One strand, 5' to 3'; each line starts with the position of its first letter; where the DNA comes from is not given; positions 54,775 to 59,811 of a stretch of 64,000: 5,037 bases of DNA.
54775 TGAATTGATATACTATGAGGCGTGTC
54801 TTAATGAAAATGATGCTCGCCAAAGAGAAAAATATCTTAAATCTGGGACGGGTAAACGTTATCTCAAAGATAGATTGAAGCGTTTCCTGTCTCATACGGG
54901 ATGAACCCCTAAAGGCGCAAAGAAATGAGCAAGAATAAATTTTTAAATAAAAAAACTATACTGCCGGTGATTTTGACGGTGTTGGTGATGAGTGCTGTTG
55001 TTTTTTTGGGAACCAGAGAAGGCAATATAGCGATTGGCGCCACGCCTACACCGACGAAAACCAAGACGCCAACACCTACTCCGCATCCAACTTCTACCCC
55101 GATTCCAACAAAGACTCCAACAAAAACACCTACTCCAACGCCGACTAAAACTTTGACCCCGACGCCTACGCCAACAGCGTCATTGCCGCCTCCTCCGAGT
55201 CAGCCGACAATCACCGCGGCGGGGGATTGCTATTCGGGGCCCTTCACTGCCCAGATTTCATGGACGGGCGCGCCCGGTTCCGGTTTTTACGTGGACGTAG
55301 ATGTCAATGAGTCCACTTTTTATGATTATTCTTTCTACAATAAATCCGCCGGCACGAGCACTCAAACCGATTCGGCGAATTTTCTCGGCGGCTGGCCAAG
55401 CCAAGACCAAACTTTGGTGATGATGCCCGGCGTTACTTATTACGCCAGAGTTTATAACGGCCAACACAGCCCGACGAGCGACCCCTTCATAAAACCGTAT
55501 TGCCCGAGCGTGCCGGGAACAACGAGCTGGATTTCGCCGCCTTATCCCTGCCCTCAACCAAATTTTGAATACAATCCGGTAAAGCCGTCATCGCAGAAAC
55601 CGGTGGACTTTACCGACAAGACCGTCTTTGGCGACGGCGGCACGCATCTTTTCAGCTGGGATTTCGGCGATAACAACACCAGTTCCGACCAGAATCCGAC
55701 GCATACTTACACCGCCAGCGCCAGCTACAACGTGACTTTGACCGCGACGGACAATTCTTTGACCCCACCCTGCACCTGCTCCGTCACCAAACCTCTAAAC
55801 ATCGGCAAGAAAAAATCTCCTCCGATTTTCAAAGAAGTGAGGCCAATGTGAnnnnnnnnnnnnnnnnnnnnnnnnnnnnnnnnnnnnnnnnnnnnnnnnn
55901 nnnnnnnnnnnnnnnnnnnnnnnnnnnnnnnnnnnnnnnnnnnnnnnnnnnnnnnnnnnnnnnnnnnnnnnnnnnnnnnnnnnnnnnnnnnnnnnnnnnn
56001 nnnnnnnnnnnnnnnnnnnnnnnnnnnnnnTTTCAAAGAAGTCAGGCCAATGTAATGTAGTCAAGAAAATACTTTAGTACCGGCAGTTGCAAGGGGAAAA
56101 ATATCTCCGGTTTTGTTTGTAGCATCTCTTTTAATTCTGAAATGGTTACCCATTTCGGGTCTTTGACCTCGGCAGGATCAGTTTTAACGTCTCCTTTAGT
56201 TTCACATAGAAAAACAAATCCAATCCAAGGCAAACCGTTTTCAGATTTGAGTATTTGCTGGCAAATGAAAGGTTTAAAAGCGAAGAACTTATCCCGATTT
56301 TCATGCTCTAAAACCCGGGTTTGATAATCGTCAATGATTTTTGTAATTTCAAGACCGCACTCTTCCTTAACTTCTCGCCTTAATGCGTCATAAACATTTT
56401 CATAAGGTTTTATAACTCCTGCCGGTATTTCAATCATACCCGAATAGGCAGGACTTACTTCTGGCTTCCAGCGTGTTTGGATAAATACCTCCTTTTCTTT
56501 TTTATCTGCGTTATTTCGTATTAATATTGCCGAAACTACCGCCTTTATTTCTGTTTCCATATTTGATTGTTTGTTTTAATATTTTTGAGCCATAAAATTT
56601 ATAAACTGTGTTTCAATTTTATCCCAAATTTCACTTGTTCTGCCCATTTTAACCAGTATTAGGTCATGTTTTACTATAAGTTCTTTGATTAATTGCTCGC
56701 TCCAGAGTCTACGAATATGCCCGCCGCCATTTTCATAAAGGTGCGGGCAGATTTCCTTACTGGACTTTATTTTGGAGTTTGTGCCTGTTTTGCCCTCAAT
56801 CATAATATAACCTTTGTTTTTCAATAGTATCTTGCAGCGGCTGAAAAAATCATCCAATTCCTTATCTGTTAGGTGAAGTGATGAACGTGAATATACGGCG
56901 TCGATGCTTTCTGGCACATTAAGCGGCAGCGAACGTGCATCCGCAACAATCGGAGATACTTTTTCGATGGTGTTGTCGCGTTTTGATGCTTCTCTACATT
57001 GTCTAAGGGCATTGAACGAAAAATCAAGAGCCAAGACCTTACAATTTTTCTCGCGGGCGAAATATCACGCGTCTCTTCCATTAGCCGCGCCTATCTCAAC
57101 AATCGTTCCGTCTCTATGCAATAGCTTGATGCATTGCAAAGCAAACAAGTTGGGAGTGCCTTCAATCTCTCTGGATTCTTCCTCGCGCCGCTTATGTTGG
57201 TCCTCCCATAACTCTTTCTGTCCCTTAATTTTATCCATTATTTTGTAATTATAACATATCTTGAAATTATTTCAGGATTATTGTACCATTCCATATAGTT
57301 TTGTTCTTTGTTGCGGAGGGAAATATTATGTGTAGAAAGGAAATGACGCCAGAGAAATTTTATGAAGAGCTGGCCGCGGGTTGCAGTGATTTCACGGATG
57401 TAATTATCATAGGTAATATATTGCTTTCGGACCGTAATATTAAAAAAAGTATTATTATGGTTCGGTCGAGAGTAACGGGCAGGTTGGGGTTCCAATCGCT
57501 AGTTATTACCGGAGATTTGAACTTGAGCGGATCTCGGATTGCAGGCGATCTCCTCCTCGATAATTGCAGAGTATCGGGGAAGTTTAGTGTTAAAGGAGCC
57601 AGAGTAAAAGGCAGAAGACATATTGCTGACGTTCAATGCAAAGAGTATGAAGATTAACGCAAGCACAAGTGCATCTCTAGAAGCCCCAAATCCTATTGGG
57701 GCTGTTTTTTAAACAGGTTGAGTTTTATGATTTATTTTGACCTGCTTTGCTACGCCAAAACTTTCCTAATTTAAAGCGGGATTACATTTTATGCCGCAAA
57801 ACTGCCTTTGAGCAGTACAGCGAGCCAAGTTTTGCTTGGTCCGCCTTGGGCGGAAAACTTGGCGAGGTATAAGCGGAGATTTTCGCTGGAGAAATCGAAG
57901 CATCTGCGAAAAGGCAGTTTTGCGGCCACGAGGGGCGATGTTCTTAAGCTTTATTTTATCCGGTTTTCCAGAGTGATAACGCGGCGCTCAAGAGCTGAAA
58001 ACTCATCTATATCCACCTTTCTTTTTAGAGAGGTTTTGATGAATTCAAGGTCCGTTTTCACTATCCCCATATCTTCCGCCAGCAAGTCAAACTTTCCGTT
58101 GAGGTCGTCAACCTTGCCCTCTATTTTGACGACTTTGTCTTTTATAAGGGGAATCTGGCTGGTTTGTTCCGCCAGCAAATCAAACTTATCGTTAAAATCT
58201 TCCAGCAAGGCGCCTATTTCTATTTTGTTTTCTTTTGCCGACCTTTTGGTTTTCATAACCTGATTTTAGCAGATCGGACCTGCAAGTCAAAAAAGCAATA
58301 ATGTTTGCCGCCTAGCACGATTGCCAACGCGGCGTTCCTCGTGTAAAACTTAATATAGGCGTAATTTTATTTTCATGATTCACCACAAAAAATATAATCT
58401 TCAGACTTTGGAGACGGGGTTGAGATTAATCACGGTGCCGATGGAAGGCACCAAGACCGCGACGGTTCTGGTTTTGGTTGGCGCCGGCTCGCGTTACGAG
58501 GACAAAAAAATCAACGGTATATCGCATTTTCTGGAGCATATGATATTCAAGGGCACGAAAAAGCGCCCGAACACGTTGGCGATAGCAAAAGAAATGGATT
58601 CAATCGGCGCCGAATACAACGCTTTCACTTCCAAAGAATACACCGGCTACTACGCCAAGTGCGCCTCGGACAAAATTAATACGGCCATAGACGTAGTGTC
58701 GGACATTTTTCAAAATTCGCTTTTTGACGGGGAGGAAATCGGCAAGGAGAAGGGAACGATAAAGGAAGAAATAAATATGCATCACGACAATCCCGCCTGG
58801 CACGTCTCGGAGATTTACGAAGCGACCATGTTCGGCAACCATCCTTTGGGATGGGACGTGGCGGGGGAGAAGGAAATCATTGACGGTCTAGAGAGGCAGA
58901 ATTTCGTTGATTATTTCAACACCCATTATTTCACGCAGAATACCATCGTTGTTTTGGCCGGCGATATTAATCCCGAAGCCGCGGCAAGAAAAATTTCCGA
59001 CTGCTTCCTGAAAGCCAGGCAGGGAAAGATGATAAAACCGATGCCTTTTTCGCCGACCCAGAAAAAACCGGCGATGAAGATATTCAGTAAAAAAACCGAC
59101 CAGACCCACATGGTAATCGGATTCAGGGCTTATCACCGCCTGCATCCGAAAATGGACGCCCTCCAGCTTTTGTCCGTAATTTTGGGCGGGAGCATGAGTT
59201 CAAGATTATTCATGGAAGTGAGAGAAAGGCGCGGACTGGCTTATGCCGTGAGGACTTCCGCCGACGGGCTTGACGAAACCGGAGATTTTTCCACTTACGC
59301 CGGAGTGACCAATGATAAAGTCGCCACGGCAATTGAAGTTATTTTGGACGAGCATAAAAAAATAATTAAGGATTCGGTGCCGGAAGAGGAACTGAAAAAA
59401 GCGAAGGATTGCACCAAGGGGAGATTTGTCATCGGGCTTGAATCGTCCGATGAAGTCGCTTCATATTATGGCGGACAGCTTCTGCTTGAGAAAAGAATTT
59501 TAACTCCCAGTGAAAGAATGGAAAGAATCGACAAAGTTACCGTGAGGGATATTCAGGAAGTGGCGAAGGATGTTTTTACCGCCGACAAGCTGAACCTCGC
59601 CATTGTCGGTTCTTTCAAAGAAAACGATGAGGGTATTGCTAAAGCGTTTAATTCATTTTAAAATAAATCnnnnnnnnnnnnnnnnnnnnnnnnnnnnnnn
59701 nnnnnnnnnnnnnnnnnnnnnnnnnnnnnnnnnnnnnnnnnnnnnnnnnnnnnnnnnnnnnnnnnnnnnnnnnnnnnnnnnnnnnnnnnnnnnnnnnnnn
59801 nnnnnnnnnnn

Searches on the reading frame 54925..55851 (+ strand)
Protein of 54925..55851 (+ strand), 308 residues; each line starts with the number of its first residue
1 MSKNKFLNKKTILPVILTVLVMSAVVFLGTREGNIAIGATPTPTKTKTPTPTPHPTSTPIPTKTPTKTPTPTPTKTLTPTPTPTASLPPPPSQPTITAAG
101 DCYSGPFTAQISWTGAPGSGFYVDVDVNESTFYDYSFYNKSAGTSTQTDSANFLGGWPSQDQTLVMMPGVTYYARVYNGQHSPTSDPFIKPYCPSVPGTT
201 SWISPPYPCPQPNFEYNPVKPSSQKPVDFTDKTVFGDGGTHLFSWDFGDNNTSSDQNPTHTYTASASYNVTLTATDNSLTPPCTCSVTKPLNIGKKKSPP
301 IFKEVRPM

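Call 41: search_protein_families(library=pfam, proteins=[window:54925-55851:+], max_evalue=0.001)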
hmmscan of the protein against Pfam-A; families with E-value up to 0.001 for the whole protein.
window:54925-55851:+ (308 aa): 2 families
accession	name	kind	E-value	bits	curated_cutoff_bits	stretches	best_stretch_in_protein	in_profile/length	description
PF18911.6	PKD_4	-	1.6e-14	54.1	27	1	223-279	16-73/85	PKD domain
PF00801.26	PKD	-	2.9e-09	37.2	23.5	1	223-277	13-68/80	PKD domain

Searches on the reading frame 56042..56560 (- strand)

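Call 42: search_protein_families(library=pfam, proteins=[window:56042-56560:-], max_evalue=0.001)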
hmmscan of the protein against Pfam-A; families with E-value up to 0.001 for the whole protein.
window:56042-56560:- (172 aa): 1 family
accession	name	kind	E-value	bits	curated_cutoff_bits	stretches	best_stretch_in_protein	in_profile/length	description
PF00293.34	NUDIX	-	9.5e-17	61.7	21.1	1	9-149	6-125/134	NUDIX domain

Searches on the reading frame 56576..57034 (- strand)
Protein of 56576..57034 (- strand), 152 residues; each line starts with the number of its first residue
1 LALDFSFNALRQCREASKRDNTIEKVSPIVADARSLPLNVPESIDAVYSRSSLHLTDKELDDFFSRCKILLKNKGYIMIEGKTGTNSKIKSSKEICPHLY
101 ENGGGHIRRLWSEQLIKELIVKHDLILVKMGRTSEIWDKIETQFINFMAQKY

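Call 42: search_protein_families(library=pfam, proteins=[window:56576-57034:-], max_evalue=0.001)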
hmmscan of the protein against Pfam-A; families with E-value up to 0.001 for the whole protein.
window:56576-57034:- (152 aa): 4 families
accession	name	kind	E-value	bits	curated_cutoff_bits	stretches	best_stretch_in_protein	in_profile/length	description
PF08241.18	Methyltransf_11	-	2.3e-09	38.2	21.2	1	2-79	23-95/95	Methyltransferase domain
PF13649.12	Methyltransf_25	-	3.5e-08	34.4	27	1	2-75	26-97/97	Methyltransferase domain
PF05891.18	Methyltransf_PK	-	0.00018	21.6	27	1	54-86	134-166/218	AdoMet dependent proline di-methyltransferase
PF08242.18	Methyltransf_12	-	0.0008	20.5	30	0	2-76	25-97/98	Methyltransferase domain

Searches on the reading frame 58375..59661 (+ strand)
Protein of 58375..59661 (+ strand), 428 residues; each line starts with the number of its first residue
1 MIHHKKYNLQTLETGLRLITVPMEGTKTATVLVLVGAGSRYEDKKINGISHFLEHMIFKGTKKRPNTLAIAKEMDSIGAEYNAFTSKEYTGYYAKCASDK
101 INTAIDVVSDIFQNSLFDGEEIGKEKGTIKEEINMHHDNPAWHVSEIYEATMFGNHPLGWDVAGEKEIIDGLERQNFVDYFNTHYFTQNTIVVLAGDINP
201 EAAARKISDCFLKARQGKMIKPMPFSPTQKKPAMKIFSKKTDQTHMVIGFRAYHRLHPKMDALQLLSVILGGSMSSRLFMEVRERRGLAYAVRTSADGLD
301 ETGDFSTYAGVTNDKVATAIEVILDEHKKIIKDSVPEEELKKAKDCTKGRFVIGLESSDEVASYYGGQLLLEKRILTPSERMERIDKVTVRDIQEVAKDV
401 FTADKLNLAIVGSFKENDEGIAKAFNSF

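Call 42: search_protein_families(library=pfam, proteins=[window:58375-59661:+], max_evalue=0.001)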
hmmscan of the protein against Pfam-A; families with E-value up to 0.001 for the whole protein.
window:58375-59661:+ (428 aa): 2 families
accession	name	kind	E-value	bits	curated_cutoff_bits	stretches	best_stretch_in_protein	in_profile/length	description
PF00675.25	Peptidase_M16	-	7.2e-41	140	22.3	1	24-163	8-146/149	Insulinase (Peptidase family M16)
PF05193.26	Peptidase_M16_C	-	1.9e-36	126.1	23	1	172-344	2-178/181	Peptidase M16 inactive domain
